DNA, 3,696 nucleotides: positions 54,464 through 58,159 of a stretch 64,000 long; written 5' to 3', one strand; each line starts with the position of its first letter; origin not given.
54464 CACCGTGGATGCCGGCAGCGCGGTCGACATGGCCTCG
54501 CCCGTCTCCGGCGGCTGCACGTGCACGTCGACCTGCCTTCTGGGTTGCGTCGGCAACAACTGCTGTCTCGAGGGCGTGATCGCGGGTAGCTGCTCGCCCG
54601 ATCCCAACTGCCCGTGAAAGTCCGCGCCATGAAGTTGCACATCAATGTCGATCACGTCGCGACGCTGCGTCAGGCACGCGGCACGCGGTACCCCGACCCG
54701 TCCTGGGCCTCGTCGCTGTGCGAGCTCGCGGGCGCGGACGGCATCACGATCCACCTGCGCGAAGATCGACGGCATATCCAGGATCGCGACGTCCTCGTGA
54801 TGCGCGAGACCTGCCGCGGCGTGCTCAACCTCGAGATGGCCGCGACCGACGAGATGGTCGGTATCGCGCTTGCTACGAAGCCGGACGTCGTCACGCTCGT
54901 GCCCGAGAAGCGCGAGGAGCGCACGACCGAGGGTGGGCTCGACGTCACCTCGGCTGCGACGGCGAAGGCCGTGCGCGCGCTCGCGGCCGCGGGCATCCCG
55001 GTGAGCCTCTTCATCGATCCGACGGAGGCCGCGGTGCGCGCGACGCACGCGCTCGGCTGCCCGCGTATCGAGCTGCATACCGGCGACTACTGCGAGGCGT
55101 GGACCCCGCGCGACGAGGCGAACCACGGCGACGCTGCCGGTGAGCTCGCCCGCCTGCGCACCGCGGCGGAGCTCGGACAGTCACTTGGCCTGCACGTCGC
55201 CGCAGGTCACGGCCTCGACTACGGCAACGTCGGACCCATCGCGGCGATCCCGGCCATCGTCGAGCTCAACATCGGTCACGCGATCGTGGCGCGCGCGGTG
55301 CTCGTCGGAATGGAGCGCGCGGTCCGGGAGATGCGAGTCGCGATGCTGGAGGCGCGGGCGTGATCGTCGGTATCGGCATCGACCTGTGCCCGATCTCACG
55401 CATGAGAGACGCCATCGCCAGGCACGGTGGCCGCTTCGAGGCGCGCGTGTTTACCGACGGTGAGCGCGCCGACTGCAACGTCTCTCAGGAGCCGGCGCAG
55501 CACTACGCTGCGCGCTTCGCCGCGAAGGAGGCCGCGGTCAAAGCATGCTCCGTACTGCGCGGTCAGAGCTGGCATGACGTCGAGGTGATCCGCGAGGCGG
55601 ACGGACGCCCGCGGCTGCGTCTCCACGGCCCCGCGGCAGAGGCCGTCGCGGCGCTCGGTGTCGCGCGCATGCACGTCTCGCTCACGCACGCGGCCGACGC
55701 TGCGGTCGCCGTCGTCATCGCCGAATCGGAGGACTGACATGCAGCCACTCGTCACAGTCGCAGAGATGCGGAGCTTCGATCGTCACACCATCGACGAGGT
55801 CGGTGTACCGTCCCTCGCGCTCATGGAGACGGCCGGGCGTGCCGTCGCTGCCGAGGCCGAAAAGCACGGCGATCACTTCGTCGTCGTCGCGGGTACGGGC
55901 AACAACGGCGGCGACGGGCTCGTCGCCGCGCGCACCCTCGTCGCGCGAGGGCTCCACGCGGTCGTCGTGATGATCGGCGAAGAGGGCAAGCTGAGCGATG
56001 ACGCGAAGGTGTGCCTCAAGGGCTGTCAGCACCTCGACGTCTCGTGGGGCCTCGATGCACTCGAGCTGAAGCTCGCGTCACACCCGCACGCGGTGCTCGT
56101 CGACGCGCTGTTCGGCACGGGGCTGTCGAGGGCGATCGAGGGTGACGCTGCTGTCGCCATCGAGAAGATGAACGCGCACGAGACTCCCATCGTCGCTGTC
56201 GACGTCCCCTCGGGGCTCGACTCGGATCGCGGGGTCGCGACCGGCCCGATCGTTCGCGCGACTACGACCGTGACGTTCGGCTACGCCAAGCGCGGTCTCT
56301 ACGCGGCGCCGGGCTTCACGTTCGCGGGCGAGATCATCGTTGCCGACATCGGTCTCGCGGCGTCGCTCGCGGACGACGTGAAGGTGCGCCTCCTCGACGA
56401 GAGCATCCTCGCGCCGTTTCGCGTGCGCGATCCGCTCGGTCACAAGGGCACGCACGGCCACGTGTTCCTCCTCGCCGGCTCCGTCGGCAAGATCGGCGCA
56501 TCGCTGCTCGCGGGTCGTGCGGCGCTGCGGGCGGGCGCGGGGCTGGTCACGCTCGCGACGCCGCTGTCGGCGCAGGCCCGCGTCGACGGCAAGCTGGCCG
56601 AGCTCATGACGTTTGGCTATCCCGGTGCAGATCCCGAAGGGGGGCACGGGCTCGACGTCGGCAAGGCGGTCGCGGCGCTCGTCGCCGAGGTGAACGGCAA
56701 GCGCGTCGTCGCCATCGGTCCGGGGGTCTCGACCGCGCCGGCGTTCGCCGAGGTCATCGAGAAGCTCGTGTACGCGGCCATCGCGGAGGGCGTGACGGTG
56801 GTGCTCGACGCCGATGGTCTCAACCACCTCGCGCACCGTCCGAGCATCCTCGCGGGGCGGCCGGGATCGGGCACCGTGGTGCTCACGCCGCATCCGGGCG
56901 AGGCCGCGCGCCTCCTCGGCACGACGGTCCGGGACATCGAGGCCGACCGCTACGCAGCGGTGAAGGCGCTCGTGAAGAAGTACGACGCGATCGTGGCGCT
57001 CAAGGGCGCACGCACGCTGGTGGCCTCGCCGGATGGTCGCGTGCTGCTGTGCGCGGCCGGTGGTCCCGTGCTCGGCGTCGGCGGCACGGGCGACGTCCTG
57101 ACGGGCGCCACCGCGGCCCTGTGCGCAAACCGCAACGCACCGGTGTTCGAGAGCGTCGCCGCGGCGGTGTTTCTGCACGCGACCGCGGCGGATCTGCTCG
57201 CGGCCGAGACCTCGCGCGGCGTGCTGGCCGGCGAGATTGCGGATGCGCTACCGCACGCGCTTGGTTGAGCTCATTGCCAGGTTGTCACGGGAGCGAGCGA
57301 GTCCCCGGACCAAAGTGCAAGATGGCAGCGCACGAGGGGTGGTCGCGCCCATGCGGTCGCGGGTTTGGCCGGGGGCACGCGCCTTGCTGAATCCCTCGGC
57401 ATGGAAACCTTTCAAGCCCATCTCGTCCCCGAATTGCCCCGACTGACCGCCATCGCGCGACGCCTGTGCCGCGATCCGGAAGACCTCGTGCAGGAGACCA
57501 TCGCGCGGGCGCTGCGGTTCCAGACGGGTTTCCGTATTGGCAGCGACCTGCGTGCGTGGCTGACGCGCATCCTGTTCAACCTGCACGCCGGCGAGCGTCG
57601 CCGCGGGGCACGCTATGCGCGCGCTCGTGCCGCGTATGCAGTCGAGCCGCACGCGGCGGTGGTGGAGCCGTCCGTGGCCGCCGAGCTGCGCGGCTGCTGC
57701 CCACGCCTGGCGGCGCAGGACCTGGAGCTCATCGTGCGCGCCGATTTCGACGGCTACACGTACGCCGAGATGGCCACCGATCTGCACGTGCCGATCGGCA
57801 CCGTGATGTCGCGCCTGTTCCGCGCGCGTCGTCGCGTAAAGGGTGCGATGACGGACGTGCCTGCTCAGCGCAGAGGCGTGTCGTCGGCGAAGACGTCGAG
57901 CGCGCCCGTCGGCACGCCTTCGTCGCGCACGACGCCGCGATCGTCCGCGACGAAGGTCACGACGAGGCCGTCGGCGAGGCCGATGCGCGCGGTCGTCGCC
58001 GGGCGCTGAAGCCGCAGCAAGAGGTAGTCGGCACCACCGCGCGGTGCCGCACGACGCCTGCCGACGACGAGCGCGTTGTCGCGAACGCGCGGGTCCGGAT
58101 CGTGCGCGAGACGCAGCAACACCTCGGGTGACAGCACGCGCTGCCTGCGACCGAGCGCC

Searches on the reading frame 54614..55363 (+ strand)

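Call 43: search_protein_families(library=pfam, proteins=[window:54614-55363:+], max_evalue=0.0001)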
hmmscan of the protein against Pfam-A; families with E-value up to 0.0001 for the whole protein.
window:54614-55363:+ (249 aa): 1 family
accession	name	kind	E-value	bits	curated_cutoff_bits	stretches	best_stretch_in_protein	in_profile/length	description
PF03740.19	PdxJ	-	7.2e-93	310.4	24.5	1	7-244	1-234/234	Pyridoxal phosphate biosynthesis protein PdxJ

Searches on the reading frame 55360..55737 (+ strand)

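Call 43: search_protein_families(library=pfam, proteins=[window:55360-55737:+], max_evalue=0.0001)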
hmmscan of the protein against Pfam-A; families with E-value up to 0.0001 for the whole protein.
window:55360-55737:+ (125 aa): 1 family
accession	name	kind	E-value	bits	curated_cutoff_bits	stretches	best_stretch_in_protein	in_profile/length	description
PF01648.25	ACPS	-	6.4e-17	62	25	1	4-102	1-102/111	4'-phosphopantetheinyl transferase superfamily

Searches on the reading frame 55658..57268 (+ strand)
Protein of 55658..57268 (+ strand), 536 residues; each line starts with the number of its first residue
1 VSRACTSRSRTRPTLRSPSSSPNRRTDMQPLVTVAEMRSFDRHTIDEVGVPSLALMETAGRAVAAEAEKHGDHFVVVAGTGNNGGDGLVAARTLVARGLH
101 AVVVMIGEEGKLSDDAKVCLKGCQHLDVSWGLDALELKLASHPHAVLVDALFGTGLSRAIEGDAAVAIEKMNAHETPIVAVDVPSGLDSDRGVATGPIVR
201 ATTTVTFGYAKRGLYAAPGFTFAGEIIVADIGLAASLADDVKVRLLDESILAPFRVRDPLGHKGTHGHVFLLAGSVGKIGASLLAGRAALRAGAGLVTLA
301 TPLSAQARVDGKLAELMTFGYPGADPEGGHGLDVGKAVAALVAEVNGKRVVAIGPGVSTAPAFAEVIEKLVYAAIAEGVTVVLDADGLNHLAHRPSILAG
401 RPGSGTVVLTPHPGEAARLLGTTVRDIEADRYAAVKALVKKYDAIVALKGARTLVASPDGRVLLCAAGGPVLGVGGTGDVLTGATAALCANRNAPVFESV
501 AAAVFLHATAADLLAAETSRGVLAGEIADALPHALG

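Call 43: search_protein_families(library=pfam, proteins=[window:55658-57268:+], max_evalue=0.0001)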
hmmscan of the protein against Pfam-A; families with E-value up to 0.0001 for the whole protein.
window:55658-57268:+ (536 aa): 3 families
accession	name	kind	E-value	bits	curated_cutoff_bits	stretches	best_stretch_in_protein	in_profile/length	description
PF01256.23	Carb_kinase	-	1.6e-48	165.8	27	1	269-532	1-241/242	NAD(P)H-hydrate dehydratase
PF03853.21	YjeF_N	-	1.4e-42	146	24.9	1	54-213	3-169/169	YjeF-related protein N-terminus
PF02110.20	HK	-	2.6e-05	24.1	27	1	426-519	135-227/247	Hydroxyethylthiazole kinase family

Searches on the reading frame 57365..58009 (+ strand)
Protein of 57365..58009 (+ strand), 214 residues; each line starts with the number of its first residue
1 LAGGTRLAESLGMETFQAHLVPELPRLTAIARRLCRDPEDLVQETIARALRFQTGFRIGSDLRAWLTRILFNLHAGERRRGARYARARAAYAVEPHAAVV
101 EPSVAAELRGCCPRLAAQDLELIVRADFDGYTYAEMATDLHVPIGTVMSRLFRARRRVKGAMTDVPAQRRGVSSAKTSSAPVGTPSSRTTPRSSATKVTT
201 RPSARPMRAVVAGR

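Call 43: search_protein_families(library=pfam, proteins=[window:57365-58009:+], max_evalue=0.0001)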
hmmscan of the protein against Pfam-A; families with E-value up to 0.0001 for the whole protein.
window:57365-58009:+ (214 aa): 3 families
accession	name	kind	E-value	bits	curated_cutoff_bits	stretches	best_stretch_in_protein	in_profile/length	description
PF08281.18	Sigma70_r4_2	-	1.2e-10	41.4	25.7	1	108-157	4-53/54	Sigma-70, region 4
PF04542.20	Sigma70_r2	-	4.6e-08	33.2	24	1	24-73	6-60/71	Sigma-70 region 2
PF04545.22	Sigma70_r4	-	4.9e-06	26.4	24.1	1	115-159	5-49/50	Sigma-70, region 4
